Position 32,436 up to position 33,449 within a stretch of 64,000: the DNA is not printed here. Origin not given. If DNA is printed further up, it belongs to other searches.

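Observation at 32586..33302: Minimal RtcR: CARF sensor domain fused directly to a Fis HTH, without the sigma54 AAA+ engine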

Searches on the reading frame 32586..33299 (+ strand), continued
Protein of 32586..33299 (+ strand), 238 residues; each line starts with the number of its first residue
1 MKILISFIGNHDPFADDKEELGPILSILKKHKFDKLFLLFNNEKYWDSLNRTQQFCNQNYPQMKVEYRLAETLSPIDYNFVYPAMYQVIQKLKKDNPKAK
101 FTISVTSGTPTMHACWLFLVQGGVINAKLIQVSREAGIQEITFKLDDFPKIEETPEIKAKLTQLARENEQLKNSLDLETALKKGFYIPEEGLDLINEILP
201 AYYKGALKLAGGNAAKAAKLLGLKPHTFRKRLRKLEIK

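Call 31: find_encoding_contigs(protein=P0049, flank=7000, max_places=2)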
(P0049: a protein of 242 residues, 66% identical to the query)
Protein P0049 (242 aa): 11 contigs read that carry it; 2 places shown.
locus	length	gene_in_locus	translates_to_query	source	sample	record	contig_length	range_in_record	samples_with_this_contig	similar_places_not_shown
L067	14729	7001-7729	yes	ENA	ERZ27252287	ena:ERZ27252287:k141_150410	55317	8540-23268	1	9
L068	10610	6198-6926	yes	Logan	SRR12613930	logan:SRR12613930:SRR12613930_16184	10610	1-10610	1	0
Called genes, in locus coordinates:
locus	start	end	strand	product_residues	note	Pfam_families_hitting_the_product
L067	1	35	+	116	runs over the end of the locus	-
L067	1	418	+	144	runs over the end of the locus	-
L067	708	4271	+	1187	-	PF00989:PAS, PF08448:PAS_4, PF13426:PAS_9, PF08447:PAS_3, PF13426:PAS_9, PF08447:PAS_3, PF07536:HWE_HK, PF07568:HisKA_2, +7 more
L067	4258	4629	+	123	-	PF00072:Response_reg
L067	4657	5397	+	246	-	-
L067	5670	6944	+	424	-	PF02397:Bac_transf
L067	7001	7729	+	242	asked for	PF06956:RtcR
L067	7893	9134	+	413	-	-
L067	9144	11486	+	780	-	PF14501:HATPase_c_5 (weak)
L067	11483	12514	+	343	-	-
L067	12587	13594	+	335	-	PF00106:adh_short, PF01073:3Beta_HSD, PF01370:Epimerase, PF02719:Polysacc_synt_2, PF04321:RmlD_sub_bind, PF05368:NmrA (faint), PF08659:KR (weak), PF16363:GDP_Man_Dehyd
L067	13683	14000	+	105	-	PF02311:AraC_binding (weak), PF07883:Cupin_2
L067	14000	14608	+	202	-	PF23023:Anti-Pycsar_Apyc1 (weak), PF00753:Lactamase_B (weak), PF16661:Lactamase_B_6 (weak)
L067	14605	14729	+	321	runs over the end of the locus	PF01073:3Beta_HSD, PF01370:Epimerase, PF02719:Polysacc_synt_2, PF04321:RmlD_sub_bind, PF08659:KR (weak), PF13460:NAD_binding_10 (weak), PF16363:GDP_Man_Dehyd, PF07993:NAD_binding_4, +1 more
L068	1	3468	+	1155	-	?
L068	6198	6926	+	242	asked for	PF06956:RtcR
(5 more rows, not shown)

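Call 32: find_encoding_contigs(protein=P0044, flank=7000, max_places=1)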
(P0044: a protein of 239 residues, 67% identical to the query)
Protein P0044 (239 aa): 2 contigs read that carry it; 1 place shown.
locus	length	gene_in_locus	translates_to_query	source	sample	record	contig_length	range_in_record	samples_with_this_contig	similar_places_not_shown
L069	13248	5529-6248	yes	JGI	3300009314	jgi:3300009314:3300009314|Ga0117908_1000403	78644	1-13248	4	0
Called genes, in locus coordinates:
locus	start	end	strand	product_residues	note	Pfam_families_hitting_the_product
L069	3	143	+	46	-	?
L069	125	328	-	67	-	-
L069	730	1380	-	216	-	PF07853:DUF1648, PF13630:SdpI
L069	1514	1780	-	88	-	PF12840:HTH_20, PF13412:HTH_24 (weak), PF01022:HTH_5, PF08279:HTH_11 (weak), PF21476:PF0610-like_N (weak)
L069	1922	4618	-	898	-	PF02739:5_3_exonuc_N, PF01367:5_3_exonuc, PF01612:DNA_pol_A_exo1, PF22619:DNA_polI_exo1 (weak), PF00476:DNA_pol_A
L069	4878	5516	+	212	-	-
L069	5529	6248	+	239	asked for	PF06956:RtcR, PF02954:HTH_8 (weak)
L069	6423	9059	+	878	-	-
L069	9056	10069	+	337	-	-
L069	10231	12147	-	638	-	PF00682:HMGL-like, PF02436:PYC_OADA, PF00364:Biotin_lipoyl, PF25973:BSH_CzcB (faint)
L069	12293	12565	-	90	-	PF18765:Polbeta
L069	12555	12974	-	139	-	PF05168:HEPN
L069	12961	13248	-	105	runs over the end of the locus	PF01909:NTP_transf_2, PF18765:Polbeta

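Call 33: find_encoding_contigs(protein=P0050, flank=7000, max_places=1)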
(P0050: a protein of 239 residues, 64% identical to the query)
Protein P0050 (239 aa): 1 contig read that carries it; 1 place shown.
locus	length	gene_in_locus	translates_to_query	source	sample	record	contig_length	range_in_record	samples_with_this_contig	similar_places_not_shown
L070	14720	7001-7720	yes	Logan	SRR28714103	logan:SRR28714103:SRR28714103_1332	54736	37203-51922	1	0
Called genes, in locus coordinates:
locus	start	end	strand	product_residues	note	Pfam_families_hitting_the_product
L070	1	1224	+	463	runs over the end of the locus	PF05221:AdoHcyase, PF00670:AdoHcyase_NAD, PF02826:2-Hacid_dh_C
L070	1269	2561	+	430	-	PF03446:NAD_binding_2, PF03721:UDPG_MGDP_dh_N, PF00984:UDPG_MGDP_dh, PF03720:UDPG_MGDP_dh_C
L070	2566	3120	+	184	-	PF02357:NusG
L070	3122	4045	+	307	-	PF01073:3Beta_HSD, PF01370:Epimerase, PF02719:Polysacc_synt_2, PF04321:RmlD_sub_bind, PF07993:NAD_binding_4 (faint), PF13460:NAD_binding_10 (weak), PF16363:GDP_Man_Dehyd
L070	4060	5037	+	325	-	PF01145:Band_7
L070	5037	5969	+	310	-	PF01145:Band_7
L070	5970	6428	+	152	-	PF00383:dCMP_cyt_deam_1, PF14437:MafB19-deam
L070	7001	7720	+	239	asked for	PF06956:RtcR, PF22208:Cas_Csm6_CARF (faint)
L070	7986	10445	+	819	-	PF01966:HD (weak), PF18211:Csm1_B, PF22335:Cas10-Cmr2_palm2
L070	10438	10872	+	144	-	PF03750:Csm2_III-A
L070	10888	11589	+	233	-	PF03787:RAMPs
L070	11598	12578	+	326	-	PF03787:RAMPs (weak)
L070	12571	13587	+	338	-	PF03787:RAMPs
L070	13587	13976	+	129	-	PF27247:MJ1673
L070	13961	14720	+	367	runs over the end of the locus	PF23400:CARF_Card1, PF09002:Card1_endonuc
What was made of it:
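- On Csa3: 1 of ~14 distinct short-form loci (L070) is adjacent to a type III-A operon (call 33).
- One homolog lies next to a type III-A operon (call 33).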

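Call 52: predict_structure(alignment_id=A2)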
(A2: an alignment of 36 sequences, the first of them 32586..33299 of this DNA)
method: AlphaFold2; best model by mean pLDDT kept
length: 238 residues; sequences in the alignment: 36
mean_pLDDT: 82.8   pTM: 0.59
mean pLDDT of the five models: 82.8, 81.4, 80.9, 80.2, 72.4
residues with pLDDT >= 90: 104; 70-90: 94; 50-70: 34; < 50: 6
segments of 3 or more residues with pLDDT < 50: none
pLDDT, mean of each block of 10 residues (from residue 1): 91 67 90 94 85 92 91 79 90 95 90 91 92 86 64 64 71 54 61 81 90 92 93 85
secondary structure, 60 per line:
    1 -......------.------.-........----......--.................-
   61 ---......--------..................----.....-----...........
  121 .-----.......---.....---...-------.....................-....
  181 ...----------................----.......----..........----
elements in order: E2-7 H23-30 E35-40 H43-59 E64-69 H78-95 E100-104 H110-121 E127-133 E137-141 H155-175 H177-183 H194-209 H214-220 H225-234
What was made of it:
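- On CARF superfamily: AF2 model with pLDDT ~90 in residues 1-141 (call 52).
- On Fis-type HTH_8 DNA-binding domain (PF02954): Three helices at 194-234 with pLDDT ~90 (call 52).
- The linker is modelled with low confidence (pLDDT 54-71, call 52).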

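Call 55: fold_search(model_id=the predicted structure, library=pdb)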
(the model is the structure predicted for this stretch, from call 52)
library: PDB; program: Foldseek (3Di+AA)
matches with E <= 10: 1487; with E <= 0.001: 50
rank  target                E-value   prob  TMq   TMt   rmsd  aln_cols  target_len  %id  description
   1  6tug_F                8.6e-09  1.00  0.48  0.28  22.1       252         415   18  Enterococcus italicus Csm6 bound to cyclic hexa-2'-fluoro-hexa-dAMP (released 2020-02-26)
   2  6tug_E                1.0e-08  1.00  0.53  0.32  20.7       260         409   16  Enterococcus italicus Csm6 bound to cyclic hexa-2'-fluoro-hexa-dAMP (released 2020-02-26)
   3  6tug_D                1.0e-08  1.00  0.48  0.29  22.3       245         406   20  Enterococcus italicus Csm6 bound to cyclic hexa-2'-fluoro-hexa-dAMP (released 2020-02-26)
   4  6tug_A                1.1e-08  1.00  0.52  0.31  21.4       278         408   17  Enterococcus italicus Csm6 bound to cyclic hexa-2'-fluoro-hexa-dAMP (released 2020-02-26)
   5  6tug_B                1.6e-08  1.00  0.48  0.28  22.3       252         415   18  Enterococcus italicus Csm6 bound to cyclic hexa-2'-fluoro-hexa-dAMP (released 2020-02-26)
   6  6tug_G                6.0e-08  1.00  0.51  0.31  21.4       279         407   17  Enterococcus italicus Csm6 bound to cyclic hexa-2'-fluoro-hexa-dAMP (released 2020-02-26)
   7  6tug_H                6.4e-08  1.00  0.47  0.28  22.3       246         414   19  Enterococcus italicus Csm6 bound to cyclic hexa-2'-fluoro-hexa-dAMP (released 2020-02-26)
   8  8pe3_A                7.9e-06  1.00  0.42  0.27  18.9       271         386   20  Structure of Csm6' from Streptococcus thermophilus in complex with cyclic hexa-adenylate (cA6) (released 2023-10-04)
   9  8pe3_B                1.2e-05  1.00  0.42  0.28  18.7       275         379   18  Structure of Csm6' from Streptococcus thermophilus in complex with cyclic hexa-adenylate (cA6) (released 2023-10-04)
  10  5fsh_B                1.4e-05  1.00  0.43  0.24  17.4       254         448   16  Crystal structure of Thermus thermophilus Csm6 (released 2016-01-27)
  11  8jbb_A                4.0e-05  1.00  0.40  0.22  20.0       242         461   14  Crystal Structure of the Csm6 from Thermus thermophilus HB8 in complex with A2>p (released 2023-12-13)
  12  9u49_A                4.2e-05  1.00  0.45  0.28   5.0       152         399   16  crystal structure of Cdn1 in complex with cA4 (released 2026-02-04)
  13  8y7g_B                4.5e-05  1.00  0.45  0.22  20.3       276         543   18  Crystal structure of the Marinitoga sp. Csx1-Crn2 H495A mutant in complex with cyclic-tetraadenylate (cA4) (released 2024-07-17)
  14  8z4i_A                6.2e-05  1.00  0.45  0.29   4.9       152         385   16  crystal structure of Cdn1 in complex with cA3 (released 2026-02-04)
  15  8t64_C                6.2e-05  1.00  0.41  0.67   7.2       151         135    9  Apo Cam1(42-206) (released 2024-01-10)
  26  7pq3_BBB              2.4e-04  1.00  0.38  0.34   9.3       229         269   15  Crystal Structure of the Ring Nuclease 0811 from Sulfolobus islandicus (Sis0811) in complex with its post-catalytic  (released 2021-11-24)
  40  2wte_B                6.3e-04  1.00  0.42  0.47  17.9       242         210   12  The structure of the CRISPR-associated protein, Csa3, from Sulfolobus solfataricus at 1.8 angstrom resolution. (released 2010-09-22)
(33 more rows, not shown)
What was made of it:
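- On CARF superfamily: Foldseek: Csm6/cA6 at 8.6e-09, and also Can2, Card1, Cam1, Cad1, Csa3 (call 55).
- Checked: Its best PDB matches are cOA-bound Csm6 proteins (calls 52, 55).
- The best structural matches are cA6- and cA4-bound CARF proteins (call 55). Sis0811 structures appear among the fold matches (7pq3, E 2.4e-04, call 55).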

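Call 69: search_protein_families(library=pfam, proteins=[L005:8914-9612:+, L032:8623-8835:+, L008:7885-8418:+, L002:10049-12004:+, L002:12219-13796:+, L015:5134-7866:+, L015:7887-9434:+, L027:4507-6822:+, L027:6822-8534:+, L016:8793-9359:+], max_evalue=0.05)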
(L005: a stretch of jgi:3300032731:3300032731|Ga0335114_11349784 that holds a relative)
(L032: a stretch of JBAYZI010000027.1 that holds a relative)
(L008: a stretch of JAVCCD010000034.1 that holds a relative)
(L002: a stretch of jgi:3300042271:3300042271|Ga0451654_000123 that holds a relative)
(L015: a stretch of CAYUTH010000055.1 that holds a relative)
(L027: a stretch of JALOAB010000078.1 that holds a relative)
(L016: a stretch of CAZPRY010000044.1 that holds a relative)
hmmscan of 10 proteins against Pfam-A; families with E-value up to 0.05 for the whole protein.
L005:8914-9612:+ (233 aa): 1 family
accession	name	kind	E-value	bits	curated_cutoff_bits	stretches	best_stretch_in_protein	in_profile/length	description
PF04002.20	RadC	-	3.5e-06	27.4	22.1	1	95-186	24-106/121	RadC-like JAB domain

L032:8623-8835:+ (71 aa): 1 family
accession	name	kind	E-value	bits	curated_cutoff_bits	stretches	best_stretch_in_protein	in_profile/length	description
PF13392.12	HNH_3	-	5.5e-13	48.8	24.8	1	21-66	1-45/46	HNH endonuclease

L008:7885-8418:+ (178 aa): 1 family
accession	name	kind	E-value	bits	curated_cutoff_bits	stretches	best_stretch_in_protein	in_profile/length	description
PF01797.21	Y1_Tnp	-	1.2e-07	32.3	23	1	18-122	4-109/121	Transposase IS200 like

L002:10049-12004:+ (652 aa): 10 families
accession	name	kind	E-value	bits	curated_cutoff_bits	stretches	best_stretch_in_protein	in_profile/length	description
PF13428.12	TPR_14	-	1.9e-06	28.4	23.5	0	165-185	9-29/44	Tetratricopeptide repeat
PF00515.34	TPR_1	-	2.8e-06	27.3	27.8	1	158-188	2-32/34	Tetratricopeptide repeat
PF07719.23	TPR_2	-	3.6e-06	27.1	27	1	157-189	1-33/34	Tetratricopeptide repeat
PF13181.12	TPR_8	-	1.3e-05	25.4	25.7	1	159-186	3-30/34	Tetratricopeptide repeat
PF13424.12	TPR_12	-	0.00025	21.6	30.1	1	140-185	24-73/77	Tetratricopeptide repeat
PF13414.12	TPR_11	-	0.0025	17.9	26.8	1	170-198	7-35/42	TPR repeat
PF24575.1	TPR_Slam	-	0.0028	18.5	35.2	1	133-198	25-88/104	Surface lipoprotein assembly modifier, N-terminal TPR repeats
PF13431.12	TPR_17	-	0.0058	17.3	24.4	0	142-176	2-32/34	Tetratricopeptide repeat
PF14559.12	TPR_19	-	0.0077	17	25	0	140-189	12-57/68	Tetratricopeptide repeat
PF19176.5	DUF5858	-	0.01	16.1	27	0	164-189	25-50/61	Family of unknown function (DUF5858)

L002:12219-13796:+ (526 aa): 0 families

L015:5134-7866:+ (911 aa): 1 family
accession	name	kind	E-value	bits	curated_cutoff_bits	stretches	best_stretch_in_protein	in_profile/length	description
PF15480.11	DUF4640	-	0.024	14.8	26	0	319-400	64-135/292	Domain of unknown function (DUF4640)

L015:7887-9434:+ (516 aa): 1 family
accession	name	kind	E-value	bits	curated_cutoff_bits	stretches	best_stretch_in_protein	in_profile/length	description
PF00072.30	Response_reg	-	0.00024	21.7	30.2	1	3-66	1-56/111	Response regulator receiver domain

L027:4507-6822:+ (772 aa): 9 families
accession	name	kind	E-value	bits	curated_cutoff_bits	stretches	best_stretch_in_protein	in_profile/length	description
PF04851.21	ResIII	-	8.6e-33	114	22.5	1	172-320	3-163/164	Type III restriction enzyme, res subunit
PF08463.15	EcoEI_R_C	-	6.3e-20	72.3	24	1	595-762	2-162/163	EcoEI R protein C-terminal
PF18766.7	SWI2_SNF2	-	2.6e-17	63.6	26.7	1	201-379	27-211/221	SWI2/SNF2 ATPase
PF04313.20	HSDR_N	-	1.6e-10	41.6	25.1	1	5-129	2-196/198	Type I restriction enzyme R protein N terminus (HSDR_N)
PF00271.37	Helicase_C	-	3.7e-08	34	23.5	1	411-515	10-108/110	Helicase conserved C-terminal domain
PF13588.12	HSDR_N_2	-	5.1e-08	33.4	25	1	60-130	30-101/110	Type I restriction enzyme R protein N terminus (HSDR_N)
PF00270.35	DEAD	-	8.1e-08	32.6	26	1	177-320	4-161/167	DEAD/DEAH box helicase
PF10625.14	UspB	-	0.0093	16.4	28.6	1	494-540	29-75/107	Universal stress protein B (UspB)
PF20941.2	DUF6848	-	0.047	14.7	27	0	417-480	20-83/99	Domain of unknown function (DUF6848)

L027:6822-8534:+ (571 aa): 4 families
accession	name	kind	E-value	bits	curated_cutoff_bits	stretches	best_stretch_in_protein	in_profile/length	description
PF02384.22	N6_Mtase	-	7.2e-49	167.2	20.4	2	277-530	77-303/311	N-6 DNA Methylase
PF12161.14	HsdM_N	-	8.5e-17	62.5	24.5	1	5-128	1-134/135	HsdM N-terminal domain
PF07669.17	Eco57I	-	3.7e-07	30.8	25.3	1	317-415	63-171/171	Eco57I restriction-modification methylase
PF01170.24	UPF0020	-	1.9e-05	24.9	22.3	1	170-341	18-135/197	RMKL-like, methyltransferase domain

L016:8793-9359:+ (189 aa): 5 families
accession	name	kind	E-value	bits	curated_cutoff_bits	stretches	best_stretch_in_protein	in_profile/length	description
PF03783.19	CsgG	-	7.1e-13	48.8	20.8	1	50-170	33-159/210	Curli production assembly/transport component CsgG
PF13036.11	LpoB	-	3.4e-06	27.5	22.3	1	55-157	48-143/147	Peptidoglycan-synthase activator LpoB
PF05643.16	GNA1162-like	-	0.00011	22.2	25.9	1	61-165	36-132/185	Putative lipoprotein GNA1162-like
PF16539.10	FlgT_M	-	0.00042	21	31.2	1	54-159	34-142/158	Flagellar assembly protein T, middle domain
PF13590.11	DUF4136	-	0.00059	20.7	32.8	1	29-161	7-126/152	Domain of unknown function (DUF4136)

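Call 70: search_protein_families(library=padloc, proteins=[L002:10049-12004:+, L002:12219-13796:+, L015:5134-7866:+, L015:7887-9434:+, L005:8914-9612:+, L032:8623-8835:+, L069:6423-9056:+, L069:9056-10066:+], max_evalue=0.01)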
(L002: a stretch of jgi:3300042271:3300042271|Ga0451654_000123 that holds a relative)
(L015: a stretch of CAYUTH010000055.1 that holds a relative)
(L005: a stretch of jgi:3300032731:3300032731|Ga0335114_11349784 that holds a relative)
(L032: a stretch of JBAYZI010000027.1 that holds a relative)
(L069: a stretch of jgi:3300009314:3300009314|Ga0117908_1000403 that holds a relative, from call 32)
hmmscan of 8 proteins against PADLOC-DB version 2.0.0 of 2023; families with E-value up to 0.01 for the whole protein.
L002:10049-12004:+ (652 aa): 0 families

L002:12219-13796:+ (526 aa): 0 families

L015:5134-7866:+ (911 aa): 0 families

L015:7887-9434:+ (516 aa): 0 families

L005:8914-9612:+ (233 aa): 0 families

L032:8623-8835:+ (71 aa): 5 families
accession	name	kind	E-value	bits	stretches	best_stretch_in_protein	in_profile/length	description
PDLC00644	ZorE2|ZorE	-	5.4e-08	30.8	1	41-70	211-240/267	HNH endonuclease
PDLC00643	ZorE2|ZorE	-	2.4e-07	28.4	1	40-67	233-260/282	HNH endonuclease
PDLC00645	ZorE2|ZorE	-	2.8e-07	27.9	1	41-67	227-253/375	HNH endonuclease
PDLC00642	ZorE2|ZorE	-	3.9e-07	27.8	1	41-67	231-257/283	HNH endonuclease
PDLC03687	HEase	-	0.0013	16.7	1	5-67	34-99/178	homing endonuclease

L069:6423-9056:+ (878 aa): 0 families

L069:9056-10066:+ (337 aa): 0 families

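Call 77: find_encoding_contigs(protein=P0005, flank=7000, max_places=2)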
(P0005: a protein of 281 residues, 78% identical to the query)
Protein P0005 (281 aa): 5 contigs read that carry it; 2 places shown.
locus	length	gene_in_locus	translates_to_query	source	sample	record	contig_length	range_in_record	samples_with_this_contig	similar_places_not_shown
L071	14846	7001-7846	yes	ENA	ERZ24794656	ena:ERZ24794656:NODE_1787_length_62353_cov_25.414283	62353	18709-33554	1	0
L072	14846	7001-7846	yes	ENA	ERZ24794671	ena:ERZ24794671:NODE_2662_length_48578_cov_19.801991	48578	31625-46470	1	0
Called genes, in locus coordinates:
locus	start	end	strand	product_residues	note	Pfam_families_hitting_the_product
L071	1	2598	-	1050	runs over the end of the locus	PF13620:CarboxypepD_reg, PF13715:CarbopepD_reg_2, PF07715:Plug, PF00593:TonB_dep_Rec_b-barrel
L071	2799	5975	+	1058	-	PF00176:SNF2-rel_dom, PF00270:DEAD, PF04851:ResIII, PF00271:Helicase_C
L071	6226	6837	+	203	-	PF01205:Impact_N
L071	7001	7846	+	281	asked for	PF06956:RtcR, PF02954:HTH_8 (weak)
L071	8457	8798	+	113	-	-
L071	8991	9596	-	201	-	PF13505:OMP_b-brl (weak)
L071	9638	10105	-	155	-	-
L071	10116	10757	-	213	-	PF13353:Fer4_12 (weak), PF04055:Radical_SAM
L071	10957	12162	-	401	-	PF07969:Amidohydro_3 (faint), PF01979:Amidohydro_1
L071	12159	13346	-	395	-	PF12797:Fer4_2 (faint), PF12837:Fer4_6 (faint), PF12838:Fer4_7, PF13237:Fer4_10 (weak), PF14697:Fer4_21 (weak), PF00037:Fer4 (weak), PF01012:ETF, PF00766:ETF_alpha, +1 more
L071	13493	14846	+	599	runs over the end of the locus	PF00009:GTP_EFTU, PF03144:GTP_EFTU_D2, PF00679:EFG_C, PF06421:LepA_C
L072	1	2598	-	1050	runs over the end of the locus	PF13620:CarboxypepD_reg, PF13715:CarbopepD_reg_2, PF07715:Plug, PF00593:TonB_dep_Rec_b-barrel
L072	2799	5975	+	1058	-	PF00176:SNF2-rel_dom, PF00270:DEAD, PF04851:ResIII, PF00271:Helicase_C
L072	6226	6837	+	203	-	PF01205:Impact_N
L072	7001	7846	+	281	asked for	PF06956:RtcR, PF02954:HTH_8 (weak)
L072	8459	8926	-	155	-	-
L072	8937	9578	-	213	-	PF13353:Fer4_12 (weak), PF04055:Radical_SAM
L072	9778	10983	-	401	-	PF07969:Amidohydro_3 (faint), PF01979:Amidohydro_1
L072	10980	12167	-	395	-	PF12797:Fer4_2 (faint), PF12837:Fer4_6 (faint), PF12838:Fer4_7, PF13237:Fer4_10 (weak), PF14697:Fer4_21 (weak), PF00037:Fer4 (weak), PF01012:ETF, PF00766:ETF_alpha, +1 more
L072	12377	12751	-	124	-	-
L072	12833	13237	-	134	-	-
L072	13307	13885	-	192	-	-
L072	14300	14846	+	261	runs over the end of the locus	-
